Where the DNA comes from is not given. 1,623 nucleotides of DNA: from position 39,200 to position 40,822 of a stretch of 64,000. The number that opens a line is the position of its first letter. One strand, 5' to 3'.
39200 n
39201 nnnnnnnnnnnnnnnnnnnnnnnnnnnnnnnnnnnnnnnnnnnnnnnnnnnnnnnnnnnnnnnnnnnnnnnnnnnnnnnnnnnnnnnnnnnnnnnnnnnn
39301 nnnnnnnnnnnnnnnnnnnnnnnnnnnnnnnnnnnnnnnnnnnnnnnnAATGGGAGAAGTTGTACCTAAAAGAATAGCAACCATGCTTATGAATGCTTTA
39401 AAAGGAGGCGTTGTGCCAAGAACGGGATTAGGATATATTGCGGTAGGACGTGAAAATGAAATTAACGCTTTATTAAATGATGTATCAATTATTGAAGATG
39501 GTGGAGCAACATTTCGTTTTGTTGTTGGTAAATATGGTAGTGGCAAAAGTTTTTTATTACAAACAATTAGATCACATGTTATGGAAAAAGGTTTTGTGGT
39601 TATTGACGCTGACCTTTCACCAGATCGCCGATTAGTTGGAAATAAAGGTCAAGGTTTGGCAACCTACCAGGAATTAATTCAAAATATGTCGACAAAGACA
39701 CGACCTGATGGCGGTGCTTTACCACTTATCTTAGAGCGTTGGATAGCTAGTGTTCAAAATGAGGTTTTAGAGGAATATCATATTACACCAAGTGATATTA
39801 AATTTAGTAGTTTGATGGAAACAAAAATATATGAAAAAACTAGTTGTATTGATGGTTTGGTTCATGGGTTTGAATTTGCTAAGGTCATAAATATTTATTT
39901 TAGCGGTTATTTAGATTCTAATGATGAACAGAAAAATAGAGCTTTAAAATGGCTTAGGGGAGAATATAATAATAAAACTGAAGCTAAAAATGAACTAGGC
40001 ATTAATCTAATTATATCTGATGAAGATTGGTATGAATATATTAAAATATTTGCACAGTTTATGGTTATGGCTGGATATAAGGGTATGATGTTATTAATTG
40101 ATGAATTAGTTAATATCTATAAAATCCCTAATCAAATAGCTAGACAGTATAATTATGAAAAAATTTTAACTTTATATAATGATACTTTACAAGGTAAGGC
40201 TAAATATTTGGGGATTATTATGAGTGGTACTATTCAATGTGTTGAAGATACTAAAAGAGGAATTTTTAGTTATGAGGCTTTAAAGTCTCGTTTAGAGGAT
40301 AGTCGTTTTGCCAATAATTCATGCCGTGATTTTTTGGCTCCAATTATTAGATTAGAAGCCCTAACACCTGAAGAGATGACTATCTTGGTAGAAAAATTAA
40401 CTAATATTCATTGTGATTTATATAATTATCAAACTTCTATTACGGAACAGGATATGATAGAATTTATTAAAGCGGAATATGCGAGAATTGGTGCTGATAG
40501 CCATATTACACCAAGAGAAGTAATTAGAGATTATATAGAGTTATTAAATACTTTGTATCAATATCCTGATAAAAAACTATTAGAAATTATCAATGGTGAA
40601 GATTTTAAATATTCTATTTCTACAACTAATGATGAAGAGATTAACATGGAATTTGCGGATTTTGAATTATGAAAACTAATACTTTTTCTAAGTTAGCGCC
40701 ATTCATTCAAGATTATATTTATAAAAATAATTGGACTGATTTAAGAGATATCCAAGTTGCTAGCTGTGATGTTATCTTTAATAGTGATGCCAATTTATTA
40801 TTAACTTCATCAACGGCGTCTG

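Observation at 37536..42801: Three-gene TerB_N/TerB_C - DUF2791 ATPase - Lhr-like helicase operon (Shango-type anti-phage system), membrane-anchored variant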

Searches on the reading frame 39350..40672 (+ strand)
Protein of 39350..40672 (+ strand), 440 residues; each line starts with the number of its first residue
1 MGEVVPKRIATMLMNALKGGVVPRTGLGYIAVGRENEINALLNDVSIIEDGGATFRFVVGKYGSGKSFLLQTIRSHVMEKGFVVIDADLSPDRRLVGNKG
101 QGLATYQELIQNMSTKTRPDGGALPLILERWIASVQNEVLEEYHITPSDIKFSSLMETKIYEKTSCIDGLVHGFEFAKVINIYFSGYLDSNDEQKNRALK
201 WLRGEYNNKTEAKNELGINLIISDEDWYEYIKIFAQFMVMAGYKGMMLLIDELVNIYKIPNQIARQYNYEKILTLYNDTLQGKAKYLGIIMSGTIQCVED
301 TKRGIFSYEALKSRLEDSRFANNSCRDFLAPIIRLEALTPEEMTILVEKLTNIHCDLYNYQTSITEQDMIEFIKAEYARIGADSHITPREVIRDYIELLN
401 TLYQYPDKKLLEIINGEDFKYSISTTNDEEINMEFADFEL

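Call 3: search_protein_families(library=pfam, proteins=[window:39350-40672:+], max_evalue=0.1)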
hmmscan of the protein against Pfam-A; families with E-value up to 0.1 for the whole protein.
window:39350-40672:+ (440 aa): 9 families
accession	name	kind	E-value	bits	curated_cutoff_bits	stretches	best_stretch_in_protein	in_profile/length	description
PF10923.14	BrxC_BrxD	-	5.7e-159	529.9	22.2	1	5-415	1-411/414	BREX system ATP-binding protein BrxC/D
PF13191.12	AAA_16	-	5.7e-07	30.6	32.6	1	32-86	3-57/167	AAA ATPase domain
PF01637.24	ATPase_2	-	0.00026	21.3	33.2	1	33-84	3-51/225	ATPase domain predominantly from Archaea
PF13401.12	AAA_22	-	0.014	16.2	27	0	52-87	4-41/130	AAA domain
PF25824.1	DUF7951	-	0.026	14.7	27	0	208-277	95-164/212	Repeat of unknown function (DUF7951)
PF06414.18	Zeta_toxin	-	0.026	14.4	22.3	1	56-88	19-52/199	Zeta toxin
PF00005.33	ABC_tran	-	0.035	15.1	25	0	57-127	15-80/137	ABC transporter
PF02463.25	SMC_N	-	0.057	13.3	40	0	47-74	18-45/220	RecF/RecN/SMC N terminal domain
PF13604.12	AAA_30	-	0.063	13.4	27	1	52-86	17-51/191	AAA domain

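Call 4: search_protein_families(library=padloc, proteins=[window:39350-40672:+], max_evalue=0.1)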
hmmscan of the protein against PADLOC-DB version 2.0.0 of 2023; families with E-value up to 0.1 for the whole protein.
window:39350-40672:+ (440 aa): 3 families
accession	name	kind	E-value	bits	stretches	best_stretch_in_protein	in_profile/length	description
PDLC03959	SngB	-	7.1e-183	606.6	1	4-438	5-437/439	-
PDLC02494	BrxD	-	4.8e-42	142.6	1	8-407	7-403/440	BrxD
PDLC04140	mad8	-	0.019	12.5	1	41-93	16-69/314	mads_8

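Call 5: search_protein_families(library=ncbifam, proteins=[window:39350-40672:+], max_evalue=0.1)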
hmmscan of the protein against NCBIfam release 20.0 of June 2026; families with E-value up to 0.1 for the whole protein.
window:39350-40672:+ (440 aa): 5 families
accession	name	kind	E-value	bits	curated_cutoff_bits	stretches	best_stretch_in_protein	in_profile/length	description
NF033438.1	BREX_BrxD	equivalog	6.6e-43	147.3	350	1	11-407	6-399/423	BREX system ATP-binding protein BrxD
TIGR03420.1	DnaA_homol_Hda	equivalog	0.0048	16.5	194.8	1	40-85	24-70/226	DnaA regulatory inactivator Hda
TIGR02768.1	TraA_Ti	equivalog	0.019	13.3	590.45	1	56-90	378-412/751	Ti-type conjugative transfer relaxase TraA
TIGR04521.1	ECF_ATPase_2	equivalog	0.024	13.7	330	1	42-86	21-65/279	energy-coupling factor transporter ATPase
TIGR02673.1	FtsE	equivalog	0.098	12.3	264.85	0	41-86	17-62/214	cell division ATP-binding protein FtsE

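Call 27: search_solved_structures(query=window:39350-40672:+, max_evalue=0.01)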
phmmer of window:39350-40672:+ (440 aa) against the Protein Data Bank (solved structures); distinct sequences matched with E-value up to 0.01: 0.

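Call 29: find_related_loci(query=window:39350-40672:+, collection=genome_contigs, flank=10000)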
Query window:39350-40672:+ (440 aa) in genome_contigs; peptide patterns used: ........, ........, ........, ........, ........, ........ (x = any residue, [..] = any of these).
60 stretches matched a pattern; 35 encode a relative of the query (tblastn E <= 1e-3); 35 distinct loci.
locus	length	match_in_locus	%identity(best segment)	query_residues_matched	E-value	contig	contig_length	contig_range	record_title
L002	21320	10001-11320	94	1-440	0e+0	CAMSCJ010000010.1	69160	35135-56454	MAG TPA_asm: uncultured Tenericutes bacterium isolate ERR9465718_bin.35_metawrap_v1.3_MAG genome assembly, contig: NODE.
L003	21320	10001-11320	94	1-440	0e+0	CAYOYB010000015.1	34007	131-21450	MAG TPA_asm: uncultured Muribaculaceae bacterium isolate SRP199465_co1_408 genome assembly, contig: NODE_2927_length_340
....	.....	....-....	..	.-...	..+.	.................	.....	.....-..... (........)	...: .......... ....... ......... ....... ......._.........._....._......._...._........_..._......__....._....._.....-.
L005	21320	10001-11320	89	1-440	0e+0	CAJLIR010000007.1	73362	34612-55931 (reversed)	MAG TPA_asm: uncultured Bacillales bacterium isolate ERR1600721-bin.53 genome assembly, contig: NODE_345_length_73362_co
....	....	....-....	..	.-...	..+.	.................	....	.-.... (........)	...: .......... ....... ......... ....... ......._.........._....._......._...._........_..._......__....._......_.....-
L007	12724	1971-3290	88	1-440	0e+0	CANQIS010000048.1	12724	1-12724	MAG: uncultured Bacilli bacterium isolate Lapin-027__bin63 genome assembly, contig: Lapin-027__NODE_4869_length_12724_co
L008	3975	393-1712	88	1-440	0e+0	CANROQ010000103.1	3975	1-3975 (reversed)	MAG: uncultured Bacilli bacterium isolate Lapin-019__bin42 genome assembly, contig: Lapin-019__NODE_16101_length_3975_co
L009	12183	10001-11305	63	5-440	0e+0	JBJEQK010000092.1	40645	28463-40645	MAG: Acutalibacteraceae bacterium isolate LOHA11_bin.020 NODE_276_length_40645_cov_7.417812, whole genome shotgun sequen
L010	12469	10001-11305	63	5-440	0e+0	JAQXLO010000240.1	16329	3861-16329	MAG: Oscillospiraceae bacterium isolate SUG1305 k141_83544, whole genome shotgun sequence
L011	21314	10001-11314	63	5-440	0e+0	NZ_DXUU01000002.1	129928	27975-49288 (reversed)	MAG: Ruminococcus sp. isolate HRGM_Genome_2753 HRGM_Genome_2753_2, whole genome shotgun sequence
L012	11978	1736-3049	63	5-440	0e+0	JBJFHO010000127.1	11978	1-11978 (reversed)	MAG: Ruminococcus sp. isolate PUUB57_bin.037 NODE_2956_length_11978_cov_8.819676, whole genome shotgun sequence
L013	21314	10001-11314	62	5-440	0e+0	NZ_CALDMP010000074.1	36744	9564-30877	MAG: uncultured Ruminococcus sp. isolate ERR318690_bin.80_CONCOCT_v1.1_MAG ERZ1764582.1079, whole genome shotgun sequenc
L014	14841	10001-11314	64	5-440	0e+0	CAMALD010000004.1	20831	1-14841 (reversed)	MAG: uncultured Lachnospiraceae bacterium isolate SRR5665903_bin.129_metaWRAP_v1.3_MAG genome assembly, contig: ERZ11448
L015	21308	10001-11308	61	5-440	0e+0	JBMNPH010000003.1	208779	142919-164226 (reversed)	MAG: Candidatus Merdivicinus sp. isolate SBF912SR2HQ0031 scaffold_161_c1, whole genome shotgun sequence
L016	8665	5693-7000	63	5-440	0e+0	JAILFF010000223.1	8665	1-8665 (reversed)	MAG: Ruminococcus sp. isolate RUI065 k141_1568927_flag=1_multi=9.0000_len=8665, whole genome shotgun sequence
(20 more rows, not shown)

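Call 48: find_related_loci(query=window:39350-40672:+, collection=viral_contigs, flank=8000)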
Query window:39350-40672:+ (440 aa) in viral_contigs; peptide patterns used: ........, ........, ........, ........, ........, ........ (x = any residue, [..] = any of these).
4 stretches matched a pattern, but none encodes a relative of the query by tblastn (E <= 1e-3).

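Call 76: search_dna_similar(query=window:39350-40672:+, collection=plasmids, mode=protein, max_rows=25, max_evalue=1e-20)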
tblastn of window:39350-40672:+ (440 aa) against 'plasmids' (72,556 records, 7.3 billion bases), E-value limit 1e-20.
Records with a match: 690; places in all: 693; records where one place covers at least 80% of the query: 681.
Best place of each record, by identity: 60-80% 1; <60% 689.
By first word of the organism name: Klebsiella 449; Salmonella 144; Escherichia 14; Sulfitobacter 7; Phaeobacter 5; Bradyrhizobium 4; Raoultella 4; Burkholderia 3; Azospirillum 3; Paracoccus 3; and 43 more.
By predicted mobility (MOB-suite, as given by PLSDB): conjugative 541; non-mobilizable 104; mobilizable 45.
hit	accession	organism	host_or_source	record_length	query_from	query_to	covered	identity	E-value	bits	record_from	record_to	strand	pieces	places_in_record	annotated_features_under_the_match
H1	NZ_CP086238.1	Clostridium estertheticum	single colony,bovine feces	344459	1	424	96%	61.3%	5e-179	561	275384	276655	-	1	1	ATP-binding protein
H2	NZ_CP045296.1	Paenibacillus cellulositrophicus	cell culture,Thai soil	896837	1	440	100%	50.6%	2e-148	474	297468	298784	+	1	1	ATP-binding protein | DEAD/DEAH box helicase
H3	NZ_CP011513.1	Paenibacillus peoriae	cell culture,soil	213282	5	440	99%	48.9%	2e-141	454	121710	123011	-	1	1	ATP-binding protein | DEAD/DEAH box helicase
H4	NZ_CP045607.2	Bacillus cereus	Whole organism,soil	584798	5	406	91%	44.2%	5e-111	366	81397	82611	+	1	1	ATP-binding protein | TerB N-terminal domain-containing protein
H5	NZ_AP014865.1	Bacillus thuringiensis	-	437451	5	406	91%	43.7%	5e-110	363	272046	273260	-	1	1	ATP-binding protein | TerB N-terminal domain-containing protein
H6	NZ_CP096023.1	Halocatena salina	cell culture,sediment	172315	13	440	97%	40.5%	7e-103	342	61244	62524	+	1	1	ATP-binding protein | DEAD/DEAH box helicase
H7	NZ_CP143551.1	Burkholderia multivorans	Homo sapiens,bronchoalveolar lavage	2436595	1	440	100%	39.4%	9e-98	328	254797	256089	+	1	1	none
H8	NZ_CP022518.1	Pantoea vagans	masson pine,cell culture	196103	2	440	100%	39.0%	1e-97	328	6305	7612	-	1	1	ATP-binding protein | DEAD/DEAH box helicase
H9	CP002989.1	halophilic archaeon DL31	-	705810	4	407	92%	41.3%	1e-98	330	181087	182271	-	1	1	hypothetical protein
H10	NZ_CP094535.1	Hymenobacter monticola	Single cell,a pond on the Huanglong ...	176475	1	411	93%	40.4%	1e-97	328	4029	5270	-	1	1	ATP-binding protein | tellurite resistance TerB C-terminal domain-containing protein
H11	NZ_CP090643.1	Burkholderia contaminans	sheep,milk,milk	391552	13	418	92%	40.6%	3e-95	321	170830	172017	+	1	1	ATP-binding protein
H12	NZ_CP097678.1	Klebsiella pneumoniae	Homo sapiens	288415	3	440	100%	37.6%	2e-92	312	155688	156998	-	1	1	ATP-binding protein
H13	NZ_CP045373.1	Sulfitobacter sp. THAF37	pure culture,Surface of a polyethylene ...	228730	13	432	95%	39.0%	1e-94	318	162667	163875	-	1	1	ATP-binding protein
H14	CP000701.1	Rhizorhabdus wittichii RW1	-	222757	13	440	97%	38.3%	3e-91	309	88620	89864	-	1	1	hypothetical protein | DEAD/DEAH box helicase domain protein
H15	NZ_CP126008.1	Bradyrhizobium elkanii USDA 94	Glycine max,soybean,root nodule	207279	13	418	92%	40.4%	2e-94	318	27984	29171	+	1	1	ATP-binding protein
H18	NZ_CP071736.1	Klebsiella variicola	Gopherus berlandieri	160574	13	440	97%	38.2%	9e-93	313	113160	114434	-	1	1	ATP-binding protein | DEAD/DEAH box helicase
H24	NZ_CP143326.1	Cetobacterium somerae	intestine of Yellow Catfish,pure culture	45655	5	440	99%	37.3%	2e-91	309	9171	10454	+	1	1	ATP-binding protein | TerB N-terminal domain-containing protein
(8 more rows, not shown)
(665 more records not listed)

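Call 77: get_annotated_region(hit=H12, flank=5000)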
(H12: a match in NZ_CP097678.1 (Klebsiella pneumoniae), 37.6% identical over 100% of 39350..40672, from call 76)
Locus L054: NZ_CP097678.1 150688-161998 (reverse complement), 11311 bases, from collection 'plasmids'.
description: Klebsiella pneumoniae strain IR12024_1 plasmid unnamed3, complete sequence
organism: Klebsiella pneumoniae (NCBI taxid 573)
taxonomy: Bacteria; Pseudomonadota; Gammaproteobacteria; Enterobacterales; Enterobacteriaceae; Klebsiella; Klebsiella pneumoniae
host: -; source: Homo sapiens; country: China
typing (MOB-suite, as given by PLSDB): conjugative; replicon IncFIB,IncHI1B; relaxase MOBH; mating-pair formation MPF_F
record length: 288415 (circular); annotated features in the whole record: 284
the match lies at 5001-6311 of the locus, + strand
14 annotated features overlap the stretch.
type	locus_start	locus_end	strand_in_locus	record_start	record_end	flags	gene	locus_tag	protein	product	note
CDS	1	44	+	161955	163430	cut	ilvC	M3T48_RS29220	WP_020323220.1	ketol-acid reductoisomerase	GO:0009082 - branched-chain amino acid biosynthetic process [Evidence IEA]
CDS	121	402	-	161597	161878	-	ppiC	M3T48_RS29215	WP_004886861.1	peptidylprolyl isomerase PpiC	-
CDS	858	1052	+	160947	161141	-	-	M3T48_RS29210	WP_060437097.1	hypothetical protein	-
CDS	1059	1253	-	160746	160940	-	-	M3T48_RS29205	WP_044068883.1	YlcI/YnfO family protein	-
CDS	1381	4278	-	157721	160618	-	-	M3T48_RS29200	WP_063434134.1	Tn3-like element Tn5403 family transposase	GO:0006313 - DNA transposition [Evidence IEA]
CDS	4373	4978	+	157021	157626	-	-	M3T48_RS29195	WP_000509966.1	recombinase family protein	GO:0006310 - DNA recombination [Evidence IEA]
CDS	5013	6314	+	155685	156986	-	-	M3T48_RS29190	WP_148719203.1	ATP-binding protein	-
CDS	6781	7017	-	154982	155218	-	-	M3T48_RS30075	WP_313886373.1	hypothetical protein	-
CDS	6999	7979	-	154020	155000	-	-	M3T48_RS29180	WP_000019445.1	IS5-like element ISKpn26 family transposase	GO:0006313 - DNA transposition [Evidence IEA]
CDS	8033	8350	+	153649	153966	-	tolA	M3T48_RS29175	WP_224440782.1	cell envelope integrity protein TolA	GO:0006810 - transport [Evidence IEA]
CDS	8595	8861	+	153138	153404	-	-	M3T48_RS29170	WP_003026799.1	DUF1778 domain-containing protein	-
CDS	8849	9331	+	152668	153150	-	-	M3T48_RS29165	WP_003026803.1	GNAT family N-acetyltransferase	-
CDS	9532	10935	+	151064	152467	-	-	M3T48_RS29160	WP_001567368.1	ISNCY-like element ISKpn21 family transposase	GO:0006313 - DNA transposition [Evidence IEA]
CDS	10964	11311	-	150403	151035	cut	-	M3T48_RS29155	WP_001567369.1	hypothetical protein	-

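Call 78: get_annotated_region(hit=H4, flank=5000)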
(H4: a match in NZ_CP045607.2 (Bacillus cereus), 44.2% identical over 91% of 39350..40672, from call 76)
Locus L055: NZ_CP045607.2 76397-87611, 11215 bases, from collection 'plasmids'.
description: Bacillus cereus strain SB1 plasmid p1, complete sequence
organism: Bacillus cereus (NCBI taxid 1396)
taxonomy: Bacteria; Bacillota; Bacilli; Bacillales; Bacillaceae; Bacillus; Bacillus cereus
host: -; source: Whole organism,soil; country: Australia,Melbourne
typing (MOB-suite, as given by PLSDB): non-mobilizable; replicon rep_cluster_125; mating-pair formation MPF_T
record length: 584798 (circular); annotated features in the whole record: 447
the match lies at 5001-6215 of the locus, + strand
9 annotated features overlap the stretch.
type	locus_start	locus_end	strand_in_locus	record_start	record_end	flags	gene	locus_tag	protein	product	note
CDS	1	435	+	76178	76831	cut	-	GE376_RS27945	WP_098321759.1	hypothetical protein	-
CDS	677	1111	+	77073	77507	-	-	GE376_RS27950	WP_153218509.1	hypothetical protein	-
CDS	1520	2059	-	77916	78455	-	-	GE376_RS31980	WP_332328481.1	tyrosine-type recombinase/integrase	GO:0015074 - DNA integration [Evidence IEA]; GO:0006310 - DNA recombination [Evidence IEA]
CDS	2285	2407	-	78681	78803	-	-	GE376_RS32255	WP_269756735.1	hypothetical protein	-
CDS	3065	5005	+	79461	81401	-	-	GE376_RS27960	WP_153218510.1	TerB N-terminal domain-containing protein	-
CDS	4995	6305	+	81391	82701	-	-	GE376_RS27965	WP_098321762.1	ATP-binding protein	-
CDS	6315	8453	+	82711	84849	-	-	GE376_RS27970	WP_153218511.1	DEAD/DEAH box helicase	-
CDS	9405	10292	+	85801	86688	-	-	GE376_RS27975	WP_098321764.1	hypothetical protein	-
CDS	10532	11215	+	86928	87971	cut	-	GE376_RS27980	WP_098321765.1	PIN domain-containing protein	-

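Call 79: get_annotated_region(hit=H18, flank=4000)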
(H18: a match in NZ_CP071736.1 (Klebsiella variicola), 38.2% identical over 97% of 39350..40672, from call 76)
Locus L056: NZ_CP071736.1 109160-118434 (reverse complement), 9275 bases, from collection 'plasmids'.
description: Klebsiella variicola strain KGB_1 plasmid pKGB1a, complete sequence
organism: Klebsiella variicola (NCBI taxid 244366)
taxonomy: Bacteria; Pseudomonadota; Gammaproteobacteria; Enterobacterales; Enterobacteriaceae; Klebsiella; Klebsiella variicola
host: -; source: Gopherus berlandieri; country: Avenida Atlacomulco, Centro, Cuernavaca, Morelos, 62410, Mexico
typing (MOB-suite, as given by PLSDB): conjugative; replicon IncFIB,IncFII,rep_cluster_2183; relaxase MOBF,MOBF; mating-pair formation MPF_F
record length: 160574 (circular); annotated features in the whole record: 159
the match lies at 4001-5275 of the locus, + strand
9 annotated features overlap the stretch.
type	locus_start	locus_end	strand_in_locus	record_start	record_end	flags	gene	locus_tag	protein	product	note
CDS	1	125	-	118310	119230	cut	-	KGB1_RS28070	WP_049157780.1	alpha/beta hydrolase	-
CDS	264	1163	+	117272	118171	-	-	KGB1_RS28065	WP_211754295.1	LysR family transcriptional regulator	-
CDS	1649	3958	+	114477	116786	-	-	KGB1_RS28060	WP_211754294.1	TerB N-terminal domain-containing protein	-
CDS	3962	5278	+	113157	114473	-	-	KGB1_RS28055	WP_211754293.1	ATP-binding protein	-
CDS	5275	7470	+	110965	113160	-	-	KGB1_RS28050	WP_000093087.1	DEAD/DEAH box helicase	-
CDS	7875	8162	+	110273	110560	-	-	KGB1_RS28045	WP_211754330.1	DUF1778 domain-containing protein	-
CDS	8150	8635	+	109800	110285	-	-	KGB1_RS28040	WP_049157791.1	GNAT family N-acetyltransferase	-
CDS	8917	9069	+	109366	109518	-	-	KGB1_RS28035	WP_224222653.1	DUF5431 family protein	-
CDS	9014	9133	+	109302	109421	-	-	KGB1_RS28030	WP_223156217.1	type I toxin-antitoxin system Hok family toxin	-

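Call 80: get_annotated_region(hit=H24, flank=4000)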
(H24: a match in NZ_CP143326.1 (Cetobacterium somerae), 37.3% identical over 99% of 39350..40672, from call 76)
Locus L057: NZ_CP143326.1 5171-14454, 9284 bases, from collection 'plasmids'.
description: Cetobacterium somerae strain ceto plasmid p7, complete sequence
organism: Cetobacterium somerae (NCBI taxid 188913)
taxonomy: Bacteria; Fusobacteriota; Fusobacteriia; Fusobacteriales; Fusobacteriaceae; Cetobacterium; Cetobacterium somerae
host: -; source: intestine of Yellow Catfish,pure culture; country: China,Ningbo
typing (MOB-suite, as given by PLSDB): non-mobilizable
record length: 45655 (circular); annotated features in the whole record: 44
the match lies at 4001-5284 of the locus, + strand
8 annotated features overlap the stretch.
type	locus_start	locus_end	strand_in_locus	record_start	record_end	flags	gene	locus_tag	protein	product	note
CDS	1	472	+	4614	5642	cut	-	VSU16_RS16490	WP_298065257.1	PDDEXK nuclease domain-containing protein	-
CDS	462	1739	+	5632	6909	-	-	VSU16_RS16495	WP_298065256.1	restriction endonuclease subunit S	-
CDS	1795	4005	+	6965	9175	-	-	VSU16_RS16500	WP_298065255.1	TerB N-terminal domain-containing protein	-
CDS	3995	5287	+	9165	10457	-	-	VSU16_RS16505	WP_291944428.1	ATP-binding protein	-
CDS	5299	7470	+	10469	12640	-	-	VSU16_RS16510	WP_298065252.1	DEAD/DEAH box helicase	-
CDS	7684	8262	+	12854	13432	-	-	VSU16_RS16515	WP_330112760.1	recombinase family protein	GO:0006310 - DNA recombination [Evidence IEA]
CDS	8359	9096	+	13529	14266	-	-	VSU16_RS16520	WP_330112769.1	Fic family protein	-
CDS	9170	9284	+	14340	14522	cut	-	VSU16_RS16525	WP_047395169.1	type II toxin-antitoxin system HicA family toxin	-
